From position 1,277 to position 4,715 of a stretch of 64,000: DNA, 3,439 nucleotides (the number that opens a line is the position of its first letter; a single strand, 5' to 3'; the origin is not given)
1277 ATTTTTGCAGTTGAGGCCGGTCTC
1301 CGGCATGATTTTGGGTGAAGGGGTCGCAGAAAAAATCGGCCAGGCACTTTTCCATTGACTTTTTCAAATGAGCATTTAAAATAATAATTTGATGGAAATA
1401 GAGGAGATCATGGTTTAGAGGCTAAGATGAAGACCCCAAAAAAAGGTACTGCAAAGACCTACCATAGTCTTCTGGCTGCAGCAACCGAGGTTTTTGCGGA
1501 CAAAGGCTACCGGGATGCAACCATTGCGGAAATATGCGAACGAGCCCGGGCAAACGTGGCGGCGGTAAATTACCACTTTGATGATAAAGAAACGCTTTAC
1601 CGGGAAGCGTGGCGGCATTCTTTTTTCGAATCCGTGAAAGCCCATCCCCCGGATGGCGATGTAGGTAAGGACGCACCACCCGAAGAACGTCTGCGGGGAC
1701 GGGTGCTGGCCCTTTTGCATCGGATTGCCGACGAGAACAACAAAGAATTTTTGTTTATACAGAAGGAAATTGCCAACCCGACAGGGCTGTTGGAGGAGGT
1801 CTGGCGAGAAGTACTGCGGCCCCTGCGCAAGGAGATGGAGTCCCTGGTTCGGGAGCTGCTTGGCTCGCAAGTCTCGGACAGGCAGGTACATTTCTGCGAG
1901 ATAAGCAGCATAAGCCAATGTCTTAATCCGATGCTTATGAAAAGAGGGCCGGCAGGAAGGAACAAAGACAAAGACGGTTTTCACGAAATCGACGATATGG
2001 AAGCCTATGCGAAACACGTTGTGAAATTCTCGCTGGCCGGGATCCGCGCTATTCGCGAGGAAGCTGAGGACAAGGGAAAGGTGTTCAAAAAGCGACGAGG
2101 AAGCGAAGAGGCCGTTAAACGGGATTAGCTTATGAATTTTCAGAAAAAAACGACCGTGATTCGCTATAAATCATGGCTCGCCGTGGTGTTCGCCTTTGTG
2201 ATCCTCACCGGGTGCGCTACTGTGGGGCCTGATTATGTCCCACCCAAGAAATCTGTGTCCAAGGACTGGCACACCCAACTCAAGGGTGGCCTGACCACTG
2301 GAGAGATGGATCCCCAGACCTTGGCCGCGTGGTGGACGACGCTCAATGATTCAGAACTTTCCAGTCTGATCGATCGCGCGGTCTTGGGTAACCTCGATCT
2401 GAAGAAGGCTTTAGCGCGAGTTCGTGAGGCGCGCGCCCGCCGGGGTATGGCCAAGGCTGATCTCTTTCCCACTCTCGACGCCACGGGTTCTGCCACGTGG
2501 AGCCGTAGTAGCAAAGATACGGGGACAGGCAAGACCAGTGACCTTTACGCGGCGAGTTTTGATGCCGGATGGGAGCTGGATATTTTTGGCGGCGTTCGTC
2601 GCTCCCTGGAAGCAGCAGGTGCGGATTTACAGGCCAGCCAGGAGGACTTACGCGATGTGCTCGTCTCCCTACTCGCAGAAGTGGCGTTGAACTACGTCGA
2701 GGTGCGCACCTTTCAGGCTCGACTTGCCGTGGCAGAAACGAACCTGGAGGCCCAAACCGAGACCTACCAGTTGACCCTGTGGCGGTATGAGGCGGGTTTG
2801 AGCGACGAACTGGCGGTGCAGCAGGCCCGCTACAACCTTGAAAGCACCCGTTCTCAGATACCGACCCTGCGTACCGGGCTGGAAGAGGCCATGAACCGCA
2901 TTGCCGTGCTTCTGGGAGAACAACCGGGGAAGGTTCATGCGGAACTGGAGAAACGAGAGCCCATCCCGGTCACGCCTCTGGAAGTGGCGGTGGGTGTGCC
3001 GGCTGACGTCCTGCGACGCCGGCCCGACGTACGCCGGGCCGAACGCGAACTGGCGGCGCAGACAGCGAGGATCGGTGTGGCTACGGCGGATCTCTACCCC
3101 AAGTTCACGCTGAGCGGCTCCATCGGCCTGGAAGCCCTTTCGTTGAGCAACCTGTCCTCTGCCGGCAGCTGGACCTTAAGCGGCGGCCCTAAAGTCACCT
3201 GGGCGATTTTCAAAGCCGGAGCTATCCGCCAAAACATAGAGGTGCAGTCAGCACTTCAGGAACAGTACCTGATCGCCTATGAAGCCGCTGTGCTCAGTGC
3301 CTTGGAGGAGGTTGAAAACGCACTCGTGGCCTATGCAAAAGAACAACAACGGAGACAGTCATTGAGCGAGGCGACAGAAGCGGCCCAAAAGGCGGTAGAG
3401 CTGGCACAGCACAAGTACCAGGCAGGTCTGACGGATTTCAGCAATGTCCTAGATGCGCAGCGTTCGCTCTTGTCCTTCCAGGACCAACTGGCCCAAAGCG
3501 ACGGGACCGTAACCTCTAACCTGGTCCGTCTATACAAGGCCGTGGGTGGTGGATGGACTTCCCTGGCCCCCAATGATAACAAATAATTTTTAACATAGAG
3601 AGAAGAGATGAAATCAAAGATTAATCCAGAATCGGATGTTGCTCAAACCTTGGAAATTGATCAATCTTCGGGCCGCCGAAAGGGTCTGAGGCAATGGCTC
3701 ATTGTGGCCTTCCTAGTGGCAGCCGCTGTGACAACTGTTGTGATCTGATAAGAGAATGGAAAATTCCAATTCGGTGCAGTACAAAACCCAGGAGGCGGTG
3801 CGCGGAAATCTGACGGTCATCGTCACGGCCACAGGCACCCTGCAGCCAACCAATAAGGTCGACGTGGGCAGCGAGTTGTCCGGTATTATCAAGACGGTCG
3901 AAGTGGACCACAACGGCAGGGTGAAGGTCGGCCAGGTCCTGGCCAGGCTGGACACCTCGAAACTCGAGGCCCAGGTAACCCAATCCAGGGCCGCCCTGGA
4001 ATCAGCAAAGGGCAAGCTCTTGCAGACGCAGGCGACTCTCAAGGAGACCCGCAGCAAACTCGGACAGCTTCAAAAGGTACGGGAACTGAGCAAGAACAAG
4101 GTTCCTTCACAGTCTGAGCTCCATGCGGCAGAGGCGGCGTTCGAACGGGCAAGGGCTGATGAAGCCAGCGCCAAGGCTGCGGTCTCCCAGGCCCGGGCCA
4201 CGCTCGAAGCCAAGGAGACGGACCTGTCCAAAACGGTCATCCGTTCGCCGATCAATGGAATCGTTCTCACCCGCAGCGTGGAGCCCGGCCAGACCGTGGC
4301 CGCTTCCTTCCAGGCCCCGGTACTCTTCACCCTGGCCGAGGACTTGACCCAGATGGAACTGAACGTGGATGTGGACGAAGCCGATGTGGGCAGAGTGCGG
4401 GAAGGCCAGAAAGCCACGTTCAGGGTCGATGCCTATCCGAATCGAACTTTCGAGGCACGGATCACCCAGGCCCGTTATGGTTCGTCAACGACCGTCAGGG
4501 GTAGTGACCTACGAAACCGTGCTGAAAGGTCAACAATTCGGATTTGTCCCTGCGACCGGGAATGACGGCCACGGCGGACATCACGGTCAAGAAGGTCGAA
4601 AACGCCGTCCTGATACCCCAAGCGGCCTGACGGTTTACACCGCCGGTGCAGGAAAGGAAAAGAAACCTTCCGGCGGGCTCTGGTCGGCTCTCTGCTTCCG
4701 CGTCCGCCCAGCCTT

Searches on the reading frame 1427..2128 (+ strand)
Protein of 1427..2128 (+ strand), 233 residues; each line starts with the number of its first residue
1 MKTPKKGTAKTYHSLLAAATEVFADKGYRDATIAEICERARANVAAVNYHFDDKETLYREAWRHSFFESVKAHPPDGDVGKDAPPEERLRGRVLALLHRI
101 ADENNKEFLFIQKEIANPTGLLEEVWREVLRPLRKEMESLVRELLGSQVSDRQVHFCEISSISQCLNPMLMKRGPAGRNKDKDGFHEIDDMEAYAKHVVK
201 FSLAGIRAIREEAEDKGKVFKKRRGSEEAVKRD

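Call 68: search_protein_families(library=ncbifam, proteins=[window:1427-2128:+], max_evalue=1e-10)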
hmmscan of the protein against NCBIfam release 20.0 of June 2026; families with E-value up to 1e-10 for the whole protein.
window:1427-2128:+ (233 aa): 2 families
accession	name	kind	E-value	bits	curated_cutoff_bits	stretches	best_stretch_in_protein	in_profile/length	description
NF037937.1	septum_RefZ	equivalog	1.3e-11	44.8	180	1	14-171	3-161/195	forespore capture DNA-binding protein RefZ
NF041196.1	ScbR_bind_reg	equivalog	3.5e-11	43.6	150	1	9-60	5-56/191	ScbR family autoregulator-binding transcription factor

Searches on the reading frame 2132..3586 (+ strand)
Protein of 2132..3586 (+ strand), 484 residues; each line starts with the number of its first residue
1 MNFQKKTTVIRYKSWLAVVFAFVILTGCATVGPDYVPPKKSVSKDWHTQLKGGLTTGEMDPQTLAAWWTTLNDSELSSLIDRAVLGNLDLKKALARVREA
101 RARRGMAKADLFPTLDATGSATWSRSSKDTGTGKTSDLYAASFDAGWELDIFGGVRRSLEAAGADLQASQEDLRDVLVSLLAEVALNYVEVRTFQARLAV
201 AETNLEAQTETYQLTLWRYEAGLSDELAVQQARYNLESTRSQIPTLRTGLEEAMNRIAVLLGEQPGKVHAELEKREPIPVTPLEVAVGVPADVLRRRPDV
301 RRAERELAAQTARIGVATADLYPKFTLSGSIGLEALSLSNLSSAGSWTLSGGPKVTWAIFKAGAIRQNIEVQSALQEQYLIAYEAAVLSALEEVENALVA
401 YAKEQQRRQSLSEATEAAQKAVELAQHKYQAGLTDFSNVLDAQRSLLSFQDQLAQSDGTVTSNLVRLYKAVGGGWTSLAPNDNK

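Call 68: search_protein_families(library=ncbifam, proteins=[window:2132-3586:+], max_evalue=1e-10)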
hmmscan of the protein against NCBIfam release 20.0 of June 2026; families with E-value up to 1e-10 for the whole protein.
window:2132-3586:+ (484 aa): 9 families
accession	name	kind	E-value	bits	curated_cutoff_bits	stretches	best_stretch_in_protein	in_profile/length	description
TIGR01845.1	outer_NodT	subfamily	8.4e-113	377.6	210.05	1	20-474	2-460/460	efflux transporter outer membrane subunit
NF007347.1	PRK09837.1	subfamily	1.3e-66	225.4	598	1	19-476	9-460/461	Cu(I)/Ag(I) efflux RND transporter outer membrane protein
NF033143.1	efflux_OM_AdeK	equivalog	5.8e-59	200.1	900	1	71-476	59-463/480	multidrug efflux RND transporter AdeIJK outer membrane channel subunit AdeK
NF033142.1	efflux_OM_AdeC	exception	3.1e-53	181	975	1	72-475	60-462/465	multidrug efflux RND transporter AdeABC outer membrane channel subunit AdeC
NF047721.1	ToxDrgExpTdeA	equivalog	4.2e-35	121.5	550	1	17-462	10-440/455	toxin/drug exporter TdeA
TIGR01844.1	type_I_sec_TolC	subfamily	1.3e-34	119.9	225.15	1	75-472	4-398/414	TolC family outer membrane protein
NF008524.1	PRK11459.1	equivalog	1.4e-27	96.6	650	1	12-475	6-476/478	multidrug resistance outer membrane protein MdtQ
NF007390.0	PRK09915.1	equivalog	8e-27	94.1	597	1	19-478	15-482/488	MdtP family multidrug efflux transporter outer membrane subunit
NF052390.1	efflux_OMP_AbuO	equivalog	1.3e-15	57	700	0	74-239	243-408/447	multidrug efflux outer membrane protein AbuO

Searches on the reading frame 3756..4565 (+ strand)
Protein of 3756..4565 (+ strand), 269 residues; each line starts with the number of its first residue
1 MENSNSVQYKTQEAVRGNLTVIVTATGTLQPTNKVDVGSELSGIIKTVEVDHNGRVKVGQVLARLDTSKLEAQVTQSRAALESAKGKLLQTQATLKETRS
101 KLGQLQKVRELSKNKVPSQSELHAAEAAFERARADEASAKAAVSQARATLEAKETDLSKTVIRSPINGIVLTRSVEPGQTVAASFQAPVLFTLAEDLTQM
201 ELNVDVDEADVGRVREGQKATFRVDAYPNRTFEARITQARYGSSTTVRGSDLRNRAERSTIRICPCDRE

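Call 68: search_protein_families(library=ncbifam, proteins=[window:3756-4565:+], max_evalue=1e-10)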
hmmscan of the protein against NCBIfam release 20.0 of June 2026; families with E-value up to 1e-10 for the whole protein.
window:3756-4565:+ (269 aa): 10 families
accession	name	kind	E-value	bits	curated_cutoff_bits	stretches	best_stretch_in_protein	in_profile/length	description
NF008606.0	PRK11578.1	equivalog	4.1e-37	128.2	342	1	5-236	32-259/371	macrolide transporter subunit MacA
TIGR01730.1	RND_mfp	subfamily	1.9e-33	115.8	94.9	1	11-238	3-209/322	efflux RND transporter periplasmic adaptor subunit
TIGR00998.1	8a0101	subfamily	7.6e-26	90.8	390.8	1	125-247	170-289/334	EmrA/EmrK family multidrug efflux transporter periplasmic adaptor subunit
NF007785.0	PRK10476.1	equivalog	4.5e-20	71.8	376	1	120-242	169-287/347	multidrug transporter subunit MdtN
TIGR02971.1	heterocyst_DevB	subfamily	2.8e-19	69.7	129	1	121-229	166-269/327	ABC exporter membrane fusion protein, DevB family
TIGR01843.1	type_I_hlyD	subfamily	1e-17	64.2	208.65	1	87-232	196-341/422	HlyD family type I secretion periplasmic adaptor subunit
NF002939.0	PRK03598.1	equivalog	1.5e-17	63.8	393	1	121-236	161-277/332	secretion protein HlyD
TIGR00999.1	8a0102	subfamily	5.9e-17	61.7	319.3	1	56-236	4-164/271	CzcB/NccB family metal efflux transporter periplasmic adaptor subunit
NF008589.1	PRK11556.1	equivalog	2.5e-13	49.7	391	1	13-238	63-270/392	MdtA/MuxA family multidrug efflux RND transporter periplasmic adaptor subunit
NF011715.0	PRK15136.1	equivalog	8.3e-11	41.1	563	0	139-234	195-287/390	multidrug efflux MFS transporter periplasmic adaptor subunit EmrA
